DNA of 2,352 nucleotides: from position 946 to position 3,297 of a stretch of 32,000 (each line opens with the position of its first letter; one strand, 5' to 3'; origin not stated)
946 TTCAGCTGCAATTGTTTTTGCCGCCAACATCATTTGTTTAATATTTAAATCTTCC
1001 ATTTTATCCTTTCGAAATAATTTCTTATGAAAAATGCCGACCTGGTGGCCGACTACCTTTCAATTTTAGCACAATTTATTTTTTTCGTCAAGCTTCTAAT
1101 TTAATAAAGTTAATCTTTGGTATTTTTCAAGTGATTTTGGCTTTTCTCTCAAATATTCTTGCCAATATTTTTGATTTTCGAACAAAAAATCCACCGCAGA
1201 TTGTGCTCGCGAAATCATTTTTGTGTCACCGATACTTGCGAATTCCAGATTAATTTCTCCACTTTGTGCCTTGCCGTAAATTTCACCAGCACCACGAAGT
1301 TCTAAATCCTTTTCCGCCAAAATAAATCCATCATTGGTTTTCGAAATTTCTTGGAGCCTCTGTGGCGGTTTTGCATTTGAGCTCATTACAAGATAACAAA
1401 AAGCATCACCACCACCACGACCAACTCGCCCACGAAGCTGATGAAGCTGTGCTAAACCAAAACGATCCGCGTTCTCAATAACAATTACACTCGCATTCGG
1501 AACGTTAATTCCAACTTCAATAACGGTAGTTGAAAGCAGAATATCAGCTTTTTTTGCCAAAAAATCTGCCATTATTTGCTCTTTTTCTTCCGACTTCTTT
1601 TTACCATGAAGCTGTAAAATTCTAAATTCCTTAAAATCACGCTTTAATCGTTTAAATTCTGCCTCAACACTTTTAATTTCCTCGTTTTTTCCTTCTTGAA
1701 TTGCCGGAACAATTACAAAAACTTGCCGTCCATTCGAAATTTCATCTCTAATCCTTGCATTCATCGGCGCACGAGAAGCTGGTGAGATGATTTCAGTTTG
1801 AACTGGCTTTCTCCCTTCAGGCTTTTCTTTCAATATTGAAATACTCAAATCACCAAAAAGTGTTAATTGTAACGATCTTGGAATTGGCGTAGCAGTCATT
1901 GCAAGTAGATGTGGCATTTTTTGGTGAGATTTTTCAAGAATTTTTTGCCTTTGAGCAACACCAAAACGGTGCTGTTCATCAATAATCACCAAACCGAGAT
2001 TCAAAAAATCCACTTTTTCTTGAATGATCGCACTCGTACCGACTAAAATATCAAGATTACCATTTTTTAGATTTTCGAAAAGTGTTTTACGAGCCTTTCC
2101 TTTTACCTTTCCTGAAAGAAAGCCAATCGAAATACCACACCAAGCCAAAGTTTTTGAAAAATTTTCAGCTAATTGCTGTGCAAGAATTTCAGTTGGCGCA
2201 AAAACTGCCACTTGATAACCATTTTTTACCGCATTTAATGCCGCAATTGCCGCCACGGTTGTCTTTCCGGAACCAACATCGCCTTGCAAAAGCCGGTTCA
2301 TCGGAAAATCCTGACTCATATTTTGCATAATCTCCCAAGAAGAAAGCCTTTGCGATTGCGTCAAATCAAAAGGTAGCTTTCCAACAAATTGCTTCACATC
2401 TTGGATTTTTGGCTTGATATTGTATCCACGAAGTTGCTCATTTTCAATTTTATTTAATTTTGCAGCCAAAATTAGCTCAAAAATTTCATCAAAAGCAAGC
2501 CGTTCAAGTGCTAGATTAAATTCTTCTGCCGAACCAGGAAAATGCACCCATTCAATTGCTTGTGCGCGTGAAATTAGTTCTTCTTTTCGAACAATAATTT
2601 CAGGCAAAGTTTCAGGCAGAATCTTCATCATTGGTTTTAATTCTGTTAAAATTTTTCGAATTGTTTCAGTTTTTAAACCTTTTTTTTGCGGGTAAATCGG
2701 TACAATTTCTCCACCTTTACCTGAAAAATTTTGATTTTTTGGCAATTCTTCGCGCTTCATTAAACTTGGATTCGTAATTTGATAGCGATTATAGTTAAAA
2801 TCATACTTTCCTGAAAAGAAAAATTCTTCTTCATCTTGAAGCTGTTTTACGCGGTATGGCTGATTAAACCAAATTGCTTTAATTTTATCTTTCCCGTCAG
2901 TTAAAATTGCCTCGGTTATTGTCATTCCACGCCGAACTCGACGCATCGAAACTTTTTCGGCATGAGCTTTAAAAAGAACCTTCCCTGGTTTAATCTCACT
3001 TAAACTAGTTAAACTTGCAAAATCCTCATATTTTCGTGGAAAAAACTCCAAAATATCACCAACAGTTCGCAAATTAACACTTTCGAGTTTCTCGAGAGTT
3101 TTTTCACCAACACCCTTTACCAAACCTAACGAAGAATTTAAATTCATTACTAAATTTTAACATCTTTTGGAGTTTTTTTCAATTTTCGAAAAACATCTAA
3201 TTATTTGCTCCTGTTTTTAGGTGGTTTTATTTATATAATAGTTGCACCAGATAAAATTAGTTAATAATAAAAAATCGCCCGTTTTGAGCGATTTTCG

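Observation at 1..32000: Roughly nine-fold over-representation of the palindrome TTCGAA (often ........) across genes, reading frames and intergenic DNA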

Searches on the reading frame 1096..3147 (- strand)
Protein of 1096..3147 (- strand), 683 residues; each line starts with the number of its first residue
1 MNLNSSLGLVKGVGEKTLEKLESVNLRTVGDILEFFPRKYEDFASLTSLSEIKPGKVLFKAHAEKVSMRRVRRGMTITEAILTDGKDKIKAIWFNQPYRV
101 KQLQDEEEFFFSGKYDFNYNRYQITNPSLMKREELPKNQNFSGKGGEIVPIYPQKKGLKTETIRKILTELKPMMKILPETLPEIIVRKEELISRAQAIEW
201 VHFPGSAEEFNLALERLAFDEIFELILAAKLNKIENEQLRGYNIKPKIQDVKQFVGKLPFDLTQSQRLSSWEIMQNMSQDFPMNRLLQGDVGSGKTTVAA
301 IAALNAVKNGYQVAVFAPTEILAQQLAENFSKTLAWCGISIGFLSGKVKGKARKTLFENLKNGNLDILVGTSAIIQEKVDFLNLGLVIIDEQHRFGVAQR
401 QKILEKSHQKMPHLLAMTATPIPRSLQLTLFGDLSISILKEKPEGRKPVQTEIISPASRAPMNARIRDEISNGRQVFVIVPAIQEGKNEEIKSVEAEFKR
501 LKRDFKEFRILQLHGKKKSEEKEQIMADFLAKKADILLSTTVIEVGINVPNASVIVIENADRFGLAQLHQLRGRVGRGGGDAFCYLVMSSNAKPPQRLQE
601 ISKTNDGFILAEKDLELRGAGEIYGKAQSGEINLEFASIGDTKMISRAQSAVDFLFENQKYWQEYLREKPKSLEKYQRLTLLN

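Call 4: search_protein_families(library=ncbifam, proteins=[window:1096-3147:-], max_evalue=0.00001)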
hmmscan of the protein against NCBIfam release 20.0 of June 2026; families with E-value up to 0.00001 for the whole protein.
window:1096-3147:- (683 aa): 34 families (the best 25 are shown)
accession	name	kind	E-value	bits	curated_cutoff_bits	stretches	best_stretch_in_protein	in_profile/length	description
NF008168.0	PRK10917.2-2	equivalog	8.3e-229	761.9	718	1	2-664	108-771/795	ATP-dependent DNA helicase RecG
NF008165.0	PRK10917.1-3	equivalog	1.5e-218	727.7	711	1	2-665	5-669/692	ATP-dependent DNA helicase RecG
TIGR00643.1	recG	equivalog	2.2e-199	664.2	659.4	1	25-651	2-628/629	ATP-dependent DNA helicase RecG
NF008170.0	PRK10917.2-4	equivalog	2.4e-183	611.3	975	1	2-670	128-810/826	ATP-dependent DNA helicase RecG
NF008163.0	PRK10917.1-1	equivalog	2.2e-169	565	796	1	6-659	10-671/692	ATP-dependent DNA helicase RecG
NF008167.0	PRK10917.2-1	equivalog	1.3e-155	519.5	995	1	9-660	8-717/744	ATP-dependent DNA helicase RecG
NF008164.0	PRK10917.1-2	equivalog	5e-155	517.6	785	1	5-656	13-671/704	ATP-dependent DNA helicase RecG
NF008166.0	PRK10917.1-4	equivalog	2.4e-152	508.6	864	1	15-659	21-684/705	ATP-dependent DNA helicase RecG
TIGR00580.2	mfd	equivalog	4.7e-120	402.5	800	1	237-633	409-801/907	transcription-repair coupling factor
NF008169.0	PRK10917.2-3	equivalog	1.9e-103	347.2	555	1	15-651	5-602/610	ATP-dependent DNA helicase RecG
NF007966.0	PRK10689.1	equivalog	3.6e-83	280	1329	1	240-659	579-990/1148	transcription-repair coupling factor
TIGR00595.1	priA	equivalog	4.1e-16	58.7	230.35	1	286-402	1-112/509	replication restart helicase PriA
NF004066.1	PRK05580.1-3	equivalog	3.7e-15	55.3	813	1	250-401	241-385/788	primosomal protein N'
NF004067.0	PRK05580.1-4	equivalog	5.8e-14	51.4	763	1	231-400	174-335/737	primosomal protein N'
NF010337.0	PRK13766.1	equivalog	1.3e-13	49.9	610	1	291-421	39-173/781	Hef nuclease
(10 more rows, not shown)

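Call 33: find_encoding_contigs(protein=window:1096-3147:-, flank=10000, max_places=6)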
Protein window:1096-3147:- (683 aa): 16 contigs read that carry it; 6 places shown.
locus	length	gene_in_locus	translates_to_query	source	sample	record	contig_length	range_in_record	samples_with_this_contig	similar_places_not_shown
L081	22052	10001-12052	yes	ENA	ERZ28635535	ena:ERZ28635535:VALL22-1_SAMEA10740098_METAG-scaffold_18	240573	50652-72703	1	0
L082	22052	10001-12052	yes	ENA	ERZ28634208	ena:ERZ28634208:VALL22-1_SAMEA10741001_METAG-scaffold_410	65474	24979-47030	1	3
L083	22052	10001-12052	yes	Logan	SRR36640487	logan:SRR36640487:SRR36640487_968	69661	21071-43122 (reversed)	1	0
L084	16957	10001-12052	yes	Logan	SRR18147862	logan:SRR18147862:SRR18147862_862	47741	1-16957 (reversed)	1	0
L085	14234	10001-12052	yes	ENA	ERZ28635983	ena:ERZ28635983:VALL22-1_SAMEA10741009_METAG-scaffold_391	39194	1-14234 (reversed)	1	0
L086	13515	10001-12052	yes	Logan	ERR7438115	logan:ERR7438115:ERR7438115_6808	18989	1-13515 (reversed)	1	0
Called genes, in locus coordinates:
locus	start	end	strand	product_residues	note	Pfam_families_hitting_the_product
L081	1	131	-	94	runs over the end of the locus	PF18910:DUF5665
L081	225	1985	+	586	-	PF02878:PGM_PMM_I, PF02879:PGM_PMM_II, PF02880:PGM_PMM_III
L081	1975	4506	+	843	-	PF17900:Peptidase_M1_N, PF01433:Peptidase_M1, PF11838:ERAP1_C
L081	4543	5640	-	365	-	PF02492:cobW, PF07683:CobW_C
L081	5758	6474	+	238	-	-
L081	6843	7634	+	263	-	-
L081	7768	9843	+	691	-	PF00753:Lactamase_B, PF12706:Lactamase_B_2, PF22505:RNase_J_b_CASP, PF07521:RMMBL, PF17770:RNase_J_C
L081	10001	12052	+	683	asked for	PF17191:RecG_wedge, PF00176:SNF2-rel_dom (weak), PF00270:DEAD, PF04851:ResIII, PF13604:AAA_30, PF19833:RecG_dom3_C (faint), PF00271:Helicase_C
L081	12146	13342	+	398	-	PF08529:NusA_N, PF00575:S1, PF13184:KH_NusA_1st, PF26594:KH_NusA_2nd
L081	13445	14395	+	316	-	PF00483:NTP_transferase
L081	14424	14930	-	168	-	PF02870:Methyltransf_1N (weak), PF01035:DNA_binding_1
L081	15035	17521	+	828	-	PF02861:Clp_N (weak), PF13191:AAA_16 (weak), PF00004:AAA, PF17871:AAA_lid_9, PF00004:AAA, PF07724:AAA_2, PF07728:AAA_5, PF10431:ClpB_D2-small, +8 more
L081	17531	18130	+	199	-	PF00574:CLP_protease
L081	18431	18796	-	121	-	-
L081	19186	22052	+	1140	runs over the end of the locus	PF04563:RNA_pol_Rpb2_1, PF04561:RNA_pol_Rpb2_2, PF04565:RNA_pol_Rpb2_3, PF10385:RNA_pol_Rpb2_45, PF00562:RNA_pol_Rpb2_6, PF04560:RNA_pol_Rpb2_7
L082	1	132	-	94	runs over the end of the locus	PF18910:DUF5665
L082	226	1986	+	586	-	PF02878:PGM_PMM_I, PF02879:PGM_PMM_II, PF02880:PGM_PMM_III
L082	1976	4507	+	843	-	PF17900:Peptidase_M1_N, PF01433:Peptidase_M1, PF11838:ERAP1_C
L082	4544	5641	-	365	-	PF02492:cobW, PF07683:CobW_C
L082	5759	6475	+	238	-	-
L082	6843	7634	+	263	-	-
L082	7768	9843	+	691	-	PF00753:Lactamase_B, PF12706:Lactamase_B_2, PF22505:RNase_J_b_CASP, PF07521:RMMBL, PF17770:RNase_J_C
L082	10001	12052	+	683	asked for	PF17191:RecG_wedge, PF00176:SNF2-rel_dom (weak), PF00270:DEAD, PF04851:ResIII, PF13604:AAA_30, PF19833:RecG_dom3_C (faint), PF00271:Helicase_C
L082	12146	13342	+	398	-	PF08529:NusA_N, PF00575:S1, PF13184:KH_NusA_1st, PF26594:KH_NusA_2nd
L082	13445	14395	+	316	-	PF00483:NTP_transferase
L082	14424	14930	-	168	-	PF02870:Methyltransf_1N (weak), PF01035:DNA_binding_1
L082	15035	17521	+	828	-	PF02861:Clp_N (weak), PF13191:AAA_16 (weak), PF00004:AAA, PF17871:AAA_lid_9, PF00004:AAA, PF07724:AAA_2, PF07728:AAA_5, PF10431:ClpB_D2-small, +8 more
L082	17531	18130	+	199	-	PF00574:CLP_protease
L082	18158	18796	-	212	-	-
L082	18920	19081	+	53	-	-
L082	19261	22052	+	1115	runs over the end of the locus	PF04563:RNA_pol_Rpb2_1, PF04561:RNA_pol_Rpb2_2, PF04565:RNA_pol_Rpb2_3, PF10385:RNA_pol_Rpb2_45, PF00562:RNA_pol_Rpb2_6, PF04560:RNA_pol_Rpb2_7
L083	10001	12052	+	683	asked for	PF17191:RecG_wedge, PF00176:SNF2-rel_dom (weak), PF00270:DEAD, PF04851:ResIII, PF13604:AAA_30, PF19833:RecG_dom3_C (faint), PF00271:Helicase_C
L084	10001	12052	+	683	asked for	PF17191:RecG_wedge, PF00176:SNF2-rel_dom (weak), PF00270:DEAD, PF04851:ResIII, PF13604:AAA_30, PF19833:RecG_dom3_C (faint), PF00271:Helicase_C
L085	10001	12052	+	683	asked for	PF17191:RecG_wedge, PF00176:SNF2-rel_dom (weak), PF00270:DEAD, PF04851:ResIII, PF13604:AAA_30, PF19833:RecG_dom3_C (faint), PF00271:Helicase_C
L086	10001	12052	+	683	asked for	PF17191:RecG_wedge, PF00176:SNF2-rel_dom (weak), PF00270:DEAD, PF04851:ResIII, PF13604:AAA_30, PF19833:RecG_dom3_C (faint), PF00271:Helicase_C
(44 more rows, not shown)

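Call 58: search_protein_families(library=padloc, proteins=[L082:18158-18796:-], max_evalue=0.01)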
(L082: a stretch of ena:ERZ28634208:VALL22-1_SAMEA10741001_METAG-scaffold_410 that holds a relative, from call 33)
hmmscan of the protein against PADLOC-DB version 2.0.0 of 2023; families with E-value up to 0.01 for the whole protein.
L082:18158-18796:- (212 aa): 0 families

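Call 59: search_protein_families(library=ncbifam, proteins=[L082:18158-18796:-], max_evalue=0.01)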
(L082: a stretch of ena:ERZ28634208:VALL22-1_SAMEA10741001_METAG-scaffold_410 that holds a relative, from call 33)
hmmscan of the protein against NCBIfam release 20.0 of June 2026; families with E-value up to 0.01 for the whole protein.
L082:18158-18796:- (212 aa): 0 families
